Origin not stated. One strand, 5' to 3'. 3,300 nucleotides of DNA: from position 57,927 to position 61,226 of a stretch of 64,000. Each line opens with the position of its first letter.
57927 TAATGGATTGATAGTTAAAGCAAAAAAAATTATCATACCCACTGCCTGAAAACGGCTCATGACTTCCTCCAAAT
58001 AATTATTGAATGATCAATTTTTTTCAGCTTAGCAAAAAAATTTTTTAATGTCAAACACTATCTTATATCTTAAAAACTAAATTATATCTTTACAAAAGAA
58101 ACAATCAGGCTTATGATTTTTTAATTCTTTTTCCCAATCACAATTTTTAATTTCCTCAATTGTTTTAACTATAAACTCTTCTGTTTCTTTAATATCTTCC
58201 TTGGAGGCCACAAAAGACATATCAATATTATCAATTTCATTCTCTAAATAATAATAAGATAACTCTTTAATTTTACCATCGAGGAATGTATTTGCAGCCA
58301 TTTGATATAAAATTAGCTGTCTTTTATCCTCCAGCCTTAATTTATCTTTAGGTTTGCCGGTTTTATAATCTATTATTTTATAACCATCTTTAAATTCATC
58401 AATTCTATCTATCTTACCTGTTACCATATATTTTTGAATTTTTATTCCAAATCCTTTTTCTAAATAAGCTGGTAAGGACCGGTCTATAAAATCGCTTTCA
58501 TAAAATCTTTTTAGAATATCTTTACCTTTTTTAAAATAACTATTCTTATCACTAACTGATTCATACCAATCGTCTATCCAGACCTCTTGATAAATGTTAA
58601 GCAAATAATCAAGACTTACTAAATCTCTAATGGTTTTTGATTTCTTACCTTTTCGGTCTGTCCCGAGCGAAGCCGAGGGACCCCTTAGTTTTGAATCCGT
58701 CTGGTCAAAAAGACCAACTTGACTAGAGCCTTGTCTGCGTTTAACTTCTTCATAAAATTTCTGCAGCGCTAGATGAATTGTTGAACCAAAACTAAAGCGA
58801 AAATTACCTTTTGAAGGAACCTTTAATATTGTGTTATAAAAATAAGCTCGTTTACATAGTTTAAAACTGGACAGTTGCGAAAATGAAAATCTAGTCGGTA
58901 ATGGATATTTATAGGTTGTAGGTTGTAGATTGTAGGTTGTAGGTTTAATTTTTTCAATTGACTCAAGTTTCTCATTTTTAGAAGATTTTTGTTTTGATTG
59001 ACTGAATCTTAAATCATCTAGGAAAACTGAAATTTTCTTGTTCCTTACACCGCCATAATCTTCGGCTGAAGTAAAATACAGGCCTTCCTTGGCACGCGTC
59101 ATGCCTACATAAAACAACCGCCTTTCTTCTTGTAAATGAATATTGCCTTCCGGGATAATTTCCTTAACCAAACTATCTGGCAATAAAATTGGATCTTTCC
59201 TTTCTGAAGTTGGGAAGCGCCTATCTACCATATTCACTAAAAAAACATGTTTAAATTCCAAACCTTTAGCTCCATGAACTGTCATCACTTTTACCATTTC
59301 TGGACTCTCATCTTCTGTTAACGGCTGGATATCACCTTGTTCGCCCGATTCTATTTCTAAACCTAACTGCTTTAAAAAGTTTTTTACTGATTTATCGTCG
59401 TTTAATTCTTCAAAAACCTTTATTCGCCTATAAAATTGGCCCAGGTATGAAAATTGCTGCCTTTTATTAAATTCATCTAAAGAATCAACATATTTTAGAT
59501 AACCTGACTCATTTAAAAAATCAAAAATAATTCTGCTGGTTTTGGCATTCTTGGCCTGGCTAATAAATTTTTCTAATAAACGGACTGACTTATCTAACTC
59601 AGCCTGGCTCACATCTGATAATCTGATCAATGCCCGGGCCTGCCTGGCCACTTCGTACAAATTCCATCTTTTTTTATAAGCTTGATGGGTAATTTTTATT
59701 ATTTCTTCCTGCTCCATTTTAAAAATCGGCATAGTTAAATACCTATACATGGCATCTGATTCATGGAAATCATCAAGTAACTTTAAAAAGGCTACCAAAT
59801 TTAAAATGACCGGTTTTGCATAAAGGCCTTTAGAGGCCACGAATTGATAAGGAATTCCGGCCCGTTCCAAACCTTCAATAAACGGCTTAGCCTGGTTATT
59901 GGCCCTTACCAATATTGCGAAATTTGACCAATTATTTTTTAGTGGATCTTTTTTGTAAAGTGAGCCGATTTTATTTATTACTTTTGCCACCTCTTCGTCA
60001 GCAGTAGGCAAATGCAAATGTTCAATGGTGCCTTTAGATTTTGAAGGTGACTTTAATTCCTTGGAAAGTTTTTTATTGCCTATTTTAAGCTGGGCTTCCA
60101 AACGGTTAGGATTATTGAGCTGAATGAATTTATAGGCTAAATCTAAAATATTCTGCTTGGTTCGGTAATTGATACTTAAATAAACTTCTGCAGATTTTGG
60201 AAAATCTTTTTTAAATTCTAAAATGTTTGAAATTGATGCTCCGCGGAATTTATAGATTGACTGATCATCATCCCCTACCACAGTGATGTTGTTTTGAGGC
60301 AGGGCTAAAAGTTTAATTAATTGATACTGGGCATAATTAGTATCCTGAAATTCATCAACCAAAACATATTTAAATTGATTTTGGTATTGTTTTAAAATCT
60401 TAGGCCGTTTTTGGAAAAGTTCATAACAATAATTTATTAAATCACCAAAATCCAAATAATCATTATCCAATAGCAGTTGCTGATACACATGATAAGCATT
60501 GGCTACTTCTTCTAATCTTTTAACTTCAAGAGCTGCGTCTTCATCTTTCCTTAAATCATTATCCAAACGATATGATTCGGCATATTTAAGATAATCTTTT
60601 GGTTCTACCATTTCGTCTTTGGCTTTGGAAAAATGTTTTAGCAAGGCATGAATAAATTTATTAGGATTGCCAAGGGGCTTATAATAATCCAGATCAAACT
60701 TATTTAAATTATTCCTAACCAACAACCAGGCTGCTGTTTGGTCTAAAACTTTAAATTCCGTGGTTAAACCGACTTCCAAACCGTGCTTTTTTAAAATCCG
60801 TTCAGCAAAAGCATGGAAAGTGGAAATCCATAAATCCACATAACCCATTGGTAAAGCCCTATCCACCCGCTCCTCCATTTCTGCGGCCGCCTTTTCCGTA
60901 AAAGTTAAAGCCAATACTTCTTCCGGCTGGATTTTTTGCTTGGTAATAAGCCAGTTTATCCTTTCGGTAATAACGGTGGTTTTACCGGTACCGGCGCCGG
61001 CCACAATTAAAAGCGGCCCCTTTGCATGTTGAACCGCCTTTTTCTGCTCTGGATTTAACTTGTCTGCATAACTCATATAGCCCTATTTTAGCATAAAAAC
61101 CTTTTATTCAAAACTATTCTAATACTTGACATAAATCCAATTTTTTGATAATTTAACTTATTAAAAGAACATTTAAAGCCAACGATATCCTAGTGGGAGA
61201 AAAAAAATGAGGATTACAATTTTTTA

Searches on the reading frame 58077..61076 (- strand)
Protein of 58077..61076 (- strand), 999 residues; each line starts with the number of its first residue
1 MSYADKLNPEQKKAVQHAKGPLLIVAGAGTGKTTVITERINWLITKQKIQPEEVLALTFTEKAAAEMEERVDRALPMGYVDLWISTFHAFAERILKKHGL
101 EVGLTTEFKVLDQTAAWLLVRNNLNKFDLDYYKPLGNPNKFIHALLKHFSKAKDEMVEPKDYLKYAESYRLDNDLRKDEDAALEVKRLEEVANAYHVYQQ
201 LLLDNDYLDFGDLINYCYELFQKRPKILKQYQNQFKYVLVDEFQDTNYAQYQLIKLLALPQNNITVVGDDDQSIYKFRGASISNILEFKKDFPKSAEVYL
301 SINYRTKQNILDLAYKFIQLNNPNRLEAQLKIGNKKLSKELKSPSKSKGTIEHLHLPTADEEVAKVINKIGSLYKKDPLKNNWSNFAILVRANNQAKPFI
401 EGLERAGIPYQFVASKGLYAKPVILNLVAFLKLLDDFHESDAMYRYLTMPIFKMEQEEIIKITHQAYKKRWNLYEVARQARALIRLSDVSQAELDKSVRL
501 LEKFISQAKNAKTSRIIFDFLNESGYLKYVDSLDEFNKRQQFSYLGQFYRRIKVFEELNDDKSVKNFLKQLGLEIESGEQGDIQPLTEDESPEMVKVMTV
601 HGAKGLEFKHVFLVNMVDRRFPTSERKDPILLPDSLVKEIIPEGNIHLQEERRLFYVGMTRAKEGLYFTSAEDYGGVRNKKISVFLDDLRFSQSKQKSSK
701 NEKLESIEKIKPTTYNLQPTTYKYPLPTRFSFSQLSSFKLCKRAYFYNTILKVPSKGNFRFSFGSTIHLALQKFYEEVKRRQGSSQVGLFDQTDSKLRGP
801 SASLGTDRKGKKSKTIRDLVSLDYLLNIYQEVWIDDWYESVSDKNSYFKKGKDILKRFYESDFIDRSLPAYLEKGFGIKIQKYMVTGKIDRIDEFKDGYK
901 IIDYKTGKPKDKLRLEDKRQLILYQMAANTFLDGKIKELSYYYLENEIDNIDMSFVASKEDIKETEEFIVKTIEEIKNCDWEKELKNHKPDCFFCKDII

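Call 8: search_protein_families(library=pfam, proteins=[window:58077-61076:-], max_evalue=0.1)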
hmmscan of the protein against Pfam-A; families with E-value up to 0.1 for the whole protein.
window:58077-61076:- (999 aa): 13 families
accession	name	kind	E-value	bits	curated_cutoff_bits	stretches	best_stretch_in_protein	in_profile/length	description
PF00580.27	UvrD-helicase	-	2.1e-85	287.2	23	1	7-293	1-271/271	UvrD/REP helicase N-terminal domain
PF13361.12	UvrD_C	-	1.5e-46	159.9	25.6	1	299-672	2-349/350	UvrD-like helicase C-terminal domain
PF13245.12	AAA_19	-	8.1e-27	94.5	25.1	1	11-278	1-134/134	AAA domain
PF12705.13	PDDEXK_1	-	2.3e-25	90.4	22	1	729-995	1-240/247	PD-(D/E)XK nuclease superfamily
PF13538.12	UvrD_C_2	-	5.1e-11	42.7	27.4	2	648-668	31-51/52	UvrD-like helicase C-terminal domain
PF01443.25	Viral_helicase1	-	3.8e-09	37.2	21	1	479-668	84-226/228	Viral superfamily 1 RNA helicase core domain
PF13604.12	AAA_30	-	4e-08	33.7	27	1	6-72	1-67/191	AAA domain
PF04851.21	ResIII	-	0.0012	19.3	22.5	1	13-76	10-78/164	Type III restriction enzyme, res subunit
PF13086.12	AAA_11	-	0.0018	18.5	27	1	6-73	1-74/257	AAA domain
PF12775.13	AAA_7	-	0.021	14.8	25.8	0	17-50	31-63/181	P-loop containing dynein motor region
PF00437.27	T2SSE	-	0.021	13.9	24.9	0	4-48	127-171/370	Type II/IV secretion system protein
PF12969.12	DUF3857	-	0.023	15.2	24.6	1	164-261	41-133/170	Domain of Unknown Function with PDB structure (DUF3857)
PF13401.12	AAA_22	-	0.087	13.6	27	0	18-51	4-33/130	AAA domain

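Call 11: find_related_loci(query=window:58077-61076:-, collection=genome_contigs, flank=6000)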
Query window:58077-61076:- (999 aa) in genome_contigs; peptide patterns used: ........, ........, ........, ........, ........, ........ (x = any residue, [..] = any of these).
128 stretches matched a pattern; 7 encode a relative of the query (tblastn E <= 1e-3); 7 distinct loci.
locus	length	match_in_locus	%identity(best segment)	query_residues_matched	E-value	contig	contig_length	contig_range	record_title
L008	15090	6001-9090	66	1-999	0e+0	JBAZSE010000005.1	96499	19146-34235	MAG: Patescibacteria group bacterium isolate SO_2017_GW1_166 NODE_1444_length_96499_cov_1.494864_OW334_2017, whole genom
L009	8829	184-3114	72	1-999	0e+0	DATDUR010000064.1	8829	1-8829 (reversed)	MAG TPA_asm: Patescibacteria group bacterium isolate SMAG_U8063 k141_190362, whole genome shotgun sequence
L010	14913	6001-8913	46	6-981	0e+0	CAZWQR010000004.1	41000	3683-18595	MAG TPA_asm: uncultured Candidatus Saccharibacteria bacterium isolate binchicken_co19_563 genome assembly, contig: NODE_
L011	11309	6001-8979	75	1-999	0e+0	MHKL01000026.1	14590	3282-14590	MAG: Candidatus Komeilibacteria bacterium RIFCSPLOWO2_01_FULL_45_10 rifcsplowo2_01_scaffold_33178, whole genome shotgun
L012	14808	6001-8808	37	6-981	0e+0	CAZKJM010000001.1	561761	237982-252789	MAG TPA_asm: uncultured Gammaproteobacteria bacterium isolate binchicken_co20_415 genome assembly, contig: NODE_8_length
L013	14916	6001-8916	39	1-998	0e+0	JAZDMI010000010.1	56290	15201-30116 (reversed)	MAG: Candidatus Gottesmanbacteria bacterium isolate MEGAHIT-group-0.642 k141_223600, whole genome shotgun sequence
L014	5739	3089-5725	38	1-907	0e+0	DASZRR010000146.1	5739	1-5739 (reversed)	MAG TPA_asm: Patescibacteria group bacterium isolate SMAG_U6029 k141_926668, whole genome shotgun sequence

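Call 31: find_homologous_proteins(query=window:58077-61076:-, max_evalue=1e-100)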
Query window:58077-61076:- (999 aa): 7985 proteins with E <= 1e-100 among 8000 candidates; the best 120 are listed.
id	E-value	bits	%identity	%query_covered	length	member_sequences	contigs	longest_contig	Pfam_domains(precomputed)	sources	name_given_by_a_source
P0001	0.0e+0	2238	100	100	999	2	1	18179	PF13538.13,PF12705.14,PF01443.25,PF13604.13,PF13361.13,PF13245.13,PF00580.28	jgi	-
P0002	0.0e+0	1588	73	100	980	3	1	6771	PF13538.13,PF12705.14,PF01443.25,PF13604.13,PF13361.13,PF13245.13,PF00580.28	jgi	-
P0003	0.0e+0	1582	71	100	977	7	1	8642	PF13538.13,PF12705.14,PF01443.25,PF13604.13,PF13361.13,PF13245.13,PF00580.28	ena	-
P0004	0.0e+0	1524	68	73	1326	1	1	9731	PF13538.13,PF12705.14,PF01443.25,PF13361.13,PF13245.13,PF01079.26,PF00580.28,PF14890.12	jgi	jgi:DNA helicase-2/ATP-dependent DNA helicase PcrA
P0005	0.0e+0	1521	68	100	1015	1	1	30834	PF13538.13,PF21445.4,PF12705.14,PF01443.25,PF13604.13,PF13361.13,PF13245.13,PF00580.28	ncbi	-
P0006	0.0e+0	1487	62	73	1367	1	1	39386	PF13538.13,PF21445.4,PF12705.14,PF13604.13,PF13361.13,PF13245.13,PF00580.28,PF14890.12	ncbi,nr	ncbi:MAG: UvrD-helicase domain-containing protein [Candidatus Komeilibacteria bacterium]|nr:UvrD-hel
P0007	0.0e+0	1483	64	73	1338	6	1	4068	PF13538.13,PF12705.14,PF01443.25,PF13604.13,PF13361.13,PF13245.13,PF01079.26,PF00580.28,PF14890.12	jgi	-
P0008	0.0e+0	1476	66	100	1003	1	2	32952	PF13538.13,PF21445.4,PF12705.14,PF01443.25,PF13604.13,PF13361.13,PF13245.13,PF00580.28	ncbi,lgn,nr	ncbi:MAG: UvrD-helicase domain-containing protein [Candidatus Komeilibacteria bacterium]|nr:UvrD-hel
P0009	0.0e+0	1476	66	100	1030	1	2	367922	PF13538.13,PF21445.4,PF01930.24,PF12705.14,PF01443.25,PF13604.13,PF13361.13,PF13245.13,PF00580.28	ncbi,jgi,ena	ncbi:MAG: UvrD-helicase domain-containing protein [Patescibacteria group bacterium]|jgi:DNA helicase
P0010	0.0e+0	1476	66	100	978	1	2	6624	PF13538.13,PF21445.4,PF12705.14,PF01443.25,PF13604.13,PF13361.13,PF13245.13,PF00580.28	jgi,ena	-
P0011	0.0e+0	1474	67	100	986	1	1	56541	PF13538.13,PF12705.14,PF01443.25,PF13604.13,PF13361.13,PF13245.13,PF00580.28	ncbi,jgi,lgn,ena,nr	ncbi:ATP-dependent helicase [Patescibacteria group bacterium]|nr:ATP-dependent helicase [Patescibact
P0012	0.0e+0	1468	65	100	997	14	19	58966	PF13538.13,PF21445.4,PF12705.14,PF01443.25,PF13604.13,PF13361.13,PF13245.13,PF00580.28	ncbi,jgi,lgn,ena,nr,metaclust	ncbi:MAG: hypothetical protein UV78_C0044G0003 [Parcubacteria group bacterium GW2011_GWA2_43_17]|nr:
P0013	0.0e+0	1460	64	100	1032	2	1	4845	PF13538.13,PF21445.4,PF12705.14,PF01443.25,PF13604.13,PF13361.13,PF13245.13,PF00580.28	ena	-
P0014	0.0e+0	1427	64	100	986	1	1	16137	PF13538.13,PF21445.4,PF12705.14,PF13604.13,PF13361.13,PF13245.13,PF00580.28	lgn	-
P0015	0.0e+0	1399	60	73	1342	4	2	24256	PF13538.13,PF12705.14,PF13604.13,PF13361.13,PF13245.13,PF01079.26,PF00580.28,PF14890.12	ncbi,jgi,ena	-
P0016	0.0e+0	1391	63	100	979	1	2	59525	PF13538.13,PF21445.4,PF12705.14,PF01443.25,PF13604.13,PF13361.13,PF13245.13,PF00580.28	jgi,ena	-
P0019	0.0e+0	1374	64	98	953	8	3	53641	PF13538.13,PF01930.24,PF12705.14,PF01443.25,PF13361.13,PF08696.18,PF13245.13,PF00580.28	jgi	-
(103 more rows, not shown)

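Call 32: find_encoding_contigs(protein=P0002, flank=3000, max_places=1)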
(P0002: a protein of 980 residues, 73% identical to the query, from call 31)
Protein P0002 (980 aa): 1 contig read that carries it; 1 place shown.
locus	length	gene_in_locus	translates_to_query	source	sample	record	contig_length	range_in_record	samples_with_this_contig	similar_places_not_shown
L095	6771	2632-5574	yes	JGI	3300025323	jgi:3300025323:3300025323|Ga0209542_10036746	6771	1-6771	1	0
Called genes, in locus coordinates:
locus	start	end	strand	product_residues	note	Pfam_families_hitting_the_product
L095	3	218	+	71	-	?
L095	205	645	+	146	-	PF20393:Pro_CA_2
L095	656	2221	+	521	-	PF00999:Na_H_Exchanger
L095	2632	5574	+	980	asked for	PF00580:UvrD-helicase, PF01443:Viral_helicase1 (faint), PF13245:AAA_19, PF13604:AAA_30 (faint), PF13361:UvrD_C, PF13538:UvrD_C_2 (faint), PF12705:PDDEXK_1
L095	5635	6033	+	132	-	-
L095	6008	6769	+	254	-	?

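Call 33: find_encoding_contigs(protein=P0003, flank=3000, max_places=1)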
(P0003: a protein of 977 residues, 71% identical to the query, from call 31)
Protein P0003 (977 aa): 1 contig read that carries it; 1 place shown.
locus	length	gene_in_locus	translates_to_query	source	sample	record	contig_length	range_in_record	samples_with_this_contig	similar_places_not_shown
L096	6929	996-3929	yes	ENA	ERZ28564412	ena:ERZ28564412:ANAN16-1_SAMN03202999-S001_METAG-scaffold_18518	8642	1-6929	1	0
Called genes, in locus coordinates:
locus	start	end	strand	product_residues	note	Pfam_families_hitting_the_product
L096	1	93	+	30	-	?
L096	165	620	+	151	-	PF02823:ATP-synt_DE_N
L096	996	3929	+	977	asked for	PF00580:UvrD-helicase, PF01443:Viral_helicase1 (faint), PF13245:AAA_19, PF13604:AAA_30 (faint), PF13361:UvrD_C, PF13538:UvrD_C_2 (faint), PF12705:PDDEXK_1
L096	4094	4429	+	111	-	-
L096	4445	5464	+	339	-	PF02912:Phe_tRNA-synt_N, PF01409:tRNA-synt_2d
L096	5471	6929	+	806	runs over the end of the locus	PF01588:tRNA_bind, PF03483:B3_4, PF03484:B5, PF17759:tRNA_synthFbeta, PF03147:FDX-ACB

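Call 34: find_encoding_contigs(protein=P0005, flank=3000, max_places=1)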
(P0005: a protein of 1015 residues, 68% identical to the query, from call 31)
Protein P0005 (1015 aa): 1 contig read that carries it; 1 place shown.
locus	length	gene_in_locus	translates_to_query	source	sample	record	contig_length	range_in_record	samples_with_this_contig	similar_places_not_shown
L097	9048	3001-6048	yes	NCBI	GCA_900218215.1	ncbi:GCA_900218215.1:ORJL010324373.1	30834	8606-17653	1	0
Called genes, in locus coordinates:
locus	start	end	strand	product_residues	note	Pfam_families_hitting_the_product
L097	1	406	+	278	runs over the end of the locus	PF00231:ATP-synt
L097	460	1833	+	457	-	PF02874:ATP-synt_ab_N, PF00006:ATP-synt_ab, PF22919:ATP-synt_VA_C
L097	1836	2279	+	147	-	PF02823:ATP-synt_DE_N, PF00401:ATP-synt_DE (weak)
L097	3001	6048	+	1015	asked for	PF00580:UvrD-helicase, PF01443:Viral_helicase1 (faint), PF13245:AAA_19, PF13604:AAA_30 (faint), PF21445:ADDB_N, PF13361:UvrD_C, PF13538:UvrD_C_2 (faint), PF12705:PDDEXK_1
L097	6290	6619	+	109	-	-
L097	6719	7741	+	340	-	PF02912:Phe_tRNA-synt_N, PF01409:tRNA-synt_2d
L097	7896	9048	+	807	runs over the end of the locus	PF01588:tRNA_bind, PF03483:B3_4, PF03484:B5, PF17759:tRNA_synthFbeta, PF03147:FDX-ACB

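Call 35: find_encoding_contigs(protein=P0008, flank=3000, max_places=1)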
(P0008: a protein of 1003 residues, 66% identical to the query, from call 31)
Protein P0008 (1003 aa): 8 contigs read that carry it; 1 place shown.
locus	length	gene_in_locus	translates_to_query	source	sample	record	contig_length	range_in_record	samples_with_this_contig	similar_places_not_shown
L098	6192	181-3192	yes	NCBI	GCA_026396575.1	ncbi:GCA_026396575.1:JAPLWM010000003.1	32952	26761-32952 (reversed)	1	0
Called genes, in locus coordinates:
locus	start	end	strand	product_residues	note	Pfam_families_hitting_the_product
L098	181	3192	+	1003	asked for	PF00580:UvrD-helicase, PF01443:Viral_helicase1 (faint), PF13245:AAA_19, PF13604:AAA_30 (faint), PF21445:ADDB_N (faint), PF13361:UvrD_C, PF13538:UvrD_C_2 (faint), PF12705:PDDEXK_1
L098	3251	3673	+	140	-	-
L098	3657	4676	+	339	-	PF02912:Phe_tRNA-synt_N, PF01409:tRNA-synt_2d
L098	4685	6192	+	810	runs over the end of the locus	PF01588:tRNA_bind, PF03483:B3_4, PF03484:B5, PF17759:tRNA_synthFbeta, PF03147:FDX-ACB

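Call 36: find_encoding_contigs(protein=P0011, flank=3000, max_places=1)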
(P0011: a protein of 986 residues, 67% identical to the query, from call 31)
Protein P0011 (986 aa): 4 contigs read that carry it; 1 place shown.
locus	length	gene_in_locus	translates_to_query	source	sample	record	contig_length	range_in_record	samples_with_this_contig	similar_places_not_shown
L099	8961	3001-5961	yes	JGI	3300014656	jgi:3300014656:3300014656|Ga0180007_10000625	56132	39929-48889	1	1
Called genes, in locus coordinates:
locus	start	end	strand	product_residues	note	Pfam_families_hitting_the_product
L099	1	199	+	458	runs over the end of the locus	PF02874:ATP-synt_ab_N, PF00006:ATP-synt_ab, PF22919:ATP-synt_VA_C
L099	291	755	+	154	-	-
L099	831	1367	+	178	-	-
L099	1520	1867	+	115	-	PF05635:23S_rRNA_IVP, PF22296:bAvd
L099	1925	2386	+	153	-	PF02823:ATP-synt_DE_N, PF00401:ATP-synt_DE (weak)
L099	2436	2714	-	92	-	-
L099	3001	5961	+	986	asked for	PF00580:UvrD-helicase, PF01443:Viral_helicase1 (faint), PF13245:AAA_19, PF13604:AAA_30 (faint), PF13361:UvrD_C, PF13538:UvrD_C_2 (faint), PF12705:PDDEXK_1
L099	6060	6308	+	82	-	-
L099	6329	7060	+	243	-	PF27126:NmeDI_C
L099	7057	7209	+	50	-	-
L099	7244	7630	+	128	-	-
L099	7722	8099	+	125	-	-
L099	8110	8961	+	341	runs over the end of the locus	PF02912:Phe_tRNA-synt_N, PF01409:tRNA-synt_2d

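Call 37: find_encoding_contigs(protein=P0012, flank=3000, max_places=2)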
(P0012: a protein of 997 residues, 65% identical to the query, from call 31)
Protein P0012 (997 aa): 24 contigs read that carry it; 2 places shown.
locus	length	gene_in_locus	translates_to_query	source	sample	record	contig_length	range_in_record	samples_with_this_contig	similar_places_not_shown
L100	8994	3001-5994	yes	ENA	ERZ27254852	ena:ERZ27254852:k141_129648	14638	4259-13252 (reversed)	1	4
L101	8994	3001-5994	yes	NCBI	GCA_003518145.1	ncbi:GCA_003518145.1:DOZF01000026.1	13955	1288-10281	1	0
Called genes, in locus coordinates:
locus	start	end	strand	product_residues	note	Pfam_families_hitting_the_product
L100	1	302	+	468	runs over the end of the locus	PF02874:ATP-synt_ab_N, PF00006:ATP-synt_ab, PF22919:ATP-synt_VA_C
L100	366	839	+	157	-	PF02823:ATP-synt_DE_N, PF00401:ATP-synt_DE (weak)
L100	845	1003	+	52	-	-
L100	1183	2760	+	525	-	PF00999:Na_H_Exchanger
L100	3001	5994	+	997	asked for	PF00580:UvrD-helicase, PF01443:Viral_helicase1 (faint), PF13245:AAA_19, PF13604:AAA_30 (weak), PF21445:ADDB_N, PF13361:UvrD_C, PF13538:UvrD_C_2 (faint), PF12705:PDDEXK_1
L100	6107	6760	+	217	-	PF03575:Peptidase_S51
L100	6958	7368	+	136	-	PF01797:Y1_Tnp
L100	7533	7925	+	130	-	-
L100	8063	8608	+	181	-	-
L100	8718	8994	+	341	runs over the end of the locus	PF02912:Phe_tRNA-synt_N, PF01409:tRNA-synt_2d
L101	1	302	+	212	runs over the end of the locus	PF00006:ATP-synt_ab, PF22919:ATP-synt_VA_C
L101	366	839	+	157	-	PF02823:ATP-synt_DE_N, PF00401:ATP-synt_DE (weak)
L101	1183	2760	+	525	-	PF00999:Na_H_Exchanger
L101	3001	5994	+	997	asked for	PF00580:UvrD-helicase, PF01443:Viral_helicase1 (faint), PF13245:AAA_19, PF13604:AAA_30 (weak), PF21445:ADDB_N, PF13361:UvrD_C, PF13538:UvrD_C_2 (faint), PF12705:PDDEXK_1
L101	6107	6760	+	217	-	PF03575:Peptidase_S51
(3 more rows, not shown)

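Call 38: find_encoding_contigs(protein=P0014, flank=3000, max_places=1)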
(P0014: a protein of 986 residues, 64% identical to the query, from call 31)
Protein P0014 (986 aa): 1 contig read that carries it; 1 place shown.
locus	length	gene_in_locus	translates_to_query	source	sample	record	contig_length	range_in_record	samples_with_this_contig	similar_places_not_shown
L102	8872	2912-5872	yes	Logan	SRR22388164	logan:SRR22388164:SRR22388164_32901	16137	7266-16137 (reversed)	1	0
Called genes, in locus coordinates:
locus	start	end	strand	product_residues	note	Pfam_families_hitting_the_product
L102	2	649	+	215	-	?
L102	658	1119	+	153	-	PF02823:ATP-synt_DE_N, PF00401:ATP-synt_DE (weak)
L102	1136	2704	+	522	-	PF00999:Na_H_Exchanger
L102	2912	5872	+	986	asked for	PF00580:UvrD-helicase, PF13245:AAA_19, PF13604:AAA_30 (faint), PF21445:ADDB_N, PF13361:UvrD_C, PF13538:UvrD_C_2 (faint), PF12705:PDDEXK_1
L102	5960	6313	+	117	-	-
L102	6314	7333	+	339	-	PF02912:Phe_tRNA-synt_N, PF01409:tRNA-synt_2d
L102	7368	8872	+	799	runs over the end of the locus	PF01588:tRNA_bind, PF03483:B3_4, PF03484:B5, PF17759:tRNA_synthFbeta, PF03147:FDX-ACB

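Call 39: find_encoding_contigs(protein=P0016, flank=3000, max_places=1)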
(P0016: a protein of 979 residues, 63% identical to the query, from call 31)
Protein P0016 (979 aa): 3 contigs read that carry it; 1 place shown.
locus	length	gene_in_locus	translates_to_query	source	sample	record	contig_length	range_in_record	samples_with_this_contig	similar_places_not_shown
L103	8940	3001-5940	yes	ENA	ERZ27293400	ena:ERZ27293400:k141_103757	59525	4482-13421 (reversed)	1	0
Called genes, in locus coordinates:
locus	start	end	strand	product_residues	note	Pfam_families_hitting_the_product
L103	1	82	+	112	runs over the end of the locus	-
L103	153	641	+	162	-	-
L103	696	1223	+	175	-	PF03412:Peptidase_C39, PF09778:Guanylate_cyc_2 (faint), PF11814:DUF3335 (faint), PF13529:Peptidase_C39_2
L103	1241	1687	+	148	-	PF02823:ATP-synt_DE_N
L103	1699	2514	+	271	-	-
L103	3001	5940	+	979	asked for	PF00580:UvrD-helicase, PF01443:Viral_helicase1 (faint), PF13245:AAA_19, PF13604:AAA_30 (faint), PF21445:ADDB_N, PF13361:UvrD_C, PF13538:UvrD_C_2 (faint), PF12705:PDDEXK_1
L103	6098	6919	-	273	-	PF13860:FlgD_ig (weak), PF18962:Por_Secre_tail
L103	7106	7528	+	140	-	-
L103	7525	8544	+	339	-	PF02912:Phe_tRNA-synt_N, PF01409:tRNA-synt_2d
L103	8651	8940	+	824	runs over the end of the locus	PF01588:tRNA_bind, PF03483:B3_4, PF03484:B5, PF17759:tRNA_synthFbeta, PF03147:FDX-ACB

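Call 40: find_encoding_contigs(protein=P0019, flank=3000, max_places=1)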
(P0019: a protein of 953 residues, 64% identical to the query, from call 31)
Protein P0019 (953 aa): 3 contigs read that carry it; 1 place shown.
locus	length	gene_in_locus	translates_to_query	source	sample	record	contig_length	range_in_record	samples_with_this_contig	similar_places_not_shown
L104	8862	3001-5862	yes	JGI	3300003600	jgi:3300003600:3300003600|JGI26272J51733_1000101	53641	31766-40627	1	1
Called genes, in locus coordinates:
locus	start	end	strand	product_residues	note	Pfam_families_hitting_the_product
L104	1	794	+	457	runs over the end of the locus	PF02874:ATP-synt_ab_N, PF00006:ATP-synt_ab, PF22919:ATP-synt_VA_C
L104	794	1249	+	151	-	PF02823:ATP-synt_DE_N, PF00401:ATP-synt_DE (weak)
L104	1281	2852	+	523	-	PF00999:Na_H_Exchanger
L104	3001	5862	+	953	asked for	PF00580:UvrD-helicase, PF01443:Viral_helicase1 (faint), PF13245:AAA_19, PF08696:Dna2 (faint), PF13361:UvrD_C, PF01930:Cas_Cas4 (faint), PF13538:UvrD_C_2 (faint), PF12705:PDDEXK_1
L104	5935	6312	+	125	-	-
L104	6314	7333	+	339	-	PF02912:Phe_tRNA-synt_N, PF01409:tRNA-synt_2d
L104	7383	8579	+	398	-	PF00036:EF-hand_1 (faint), PF18884:TSP3_bac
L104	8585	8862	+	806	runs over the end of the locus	PF01588:tRNA_bind, PF03483:B3_4, PF03484:B5, PF17759:tRNA_synthFbeta, PF03147:FDX-ACB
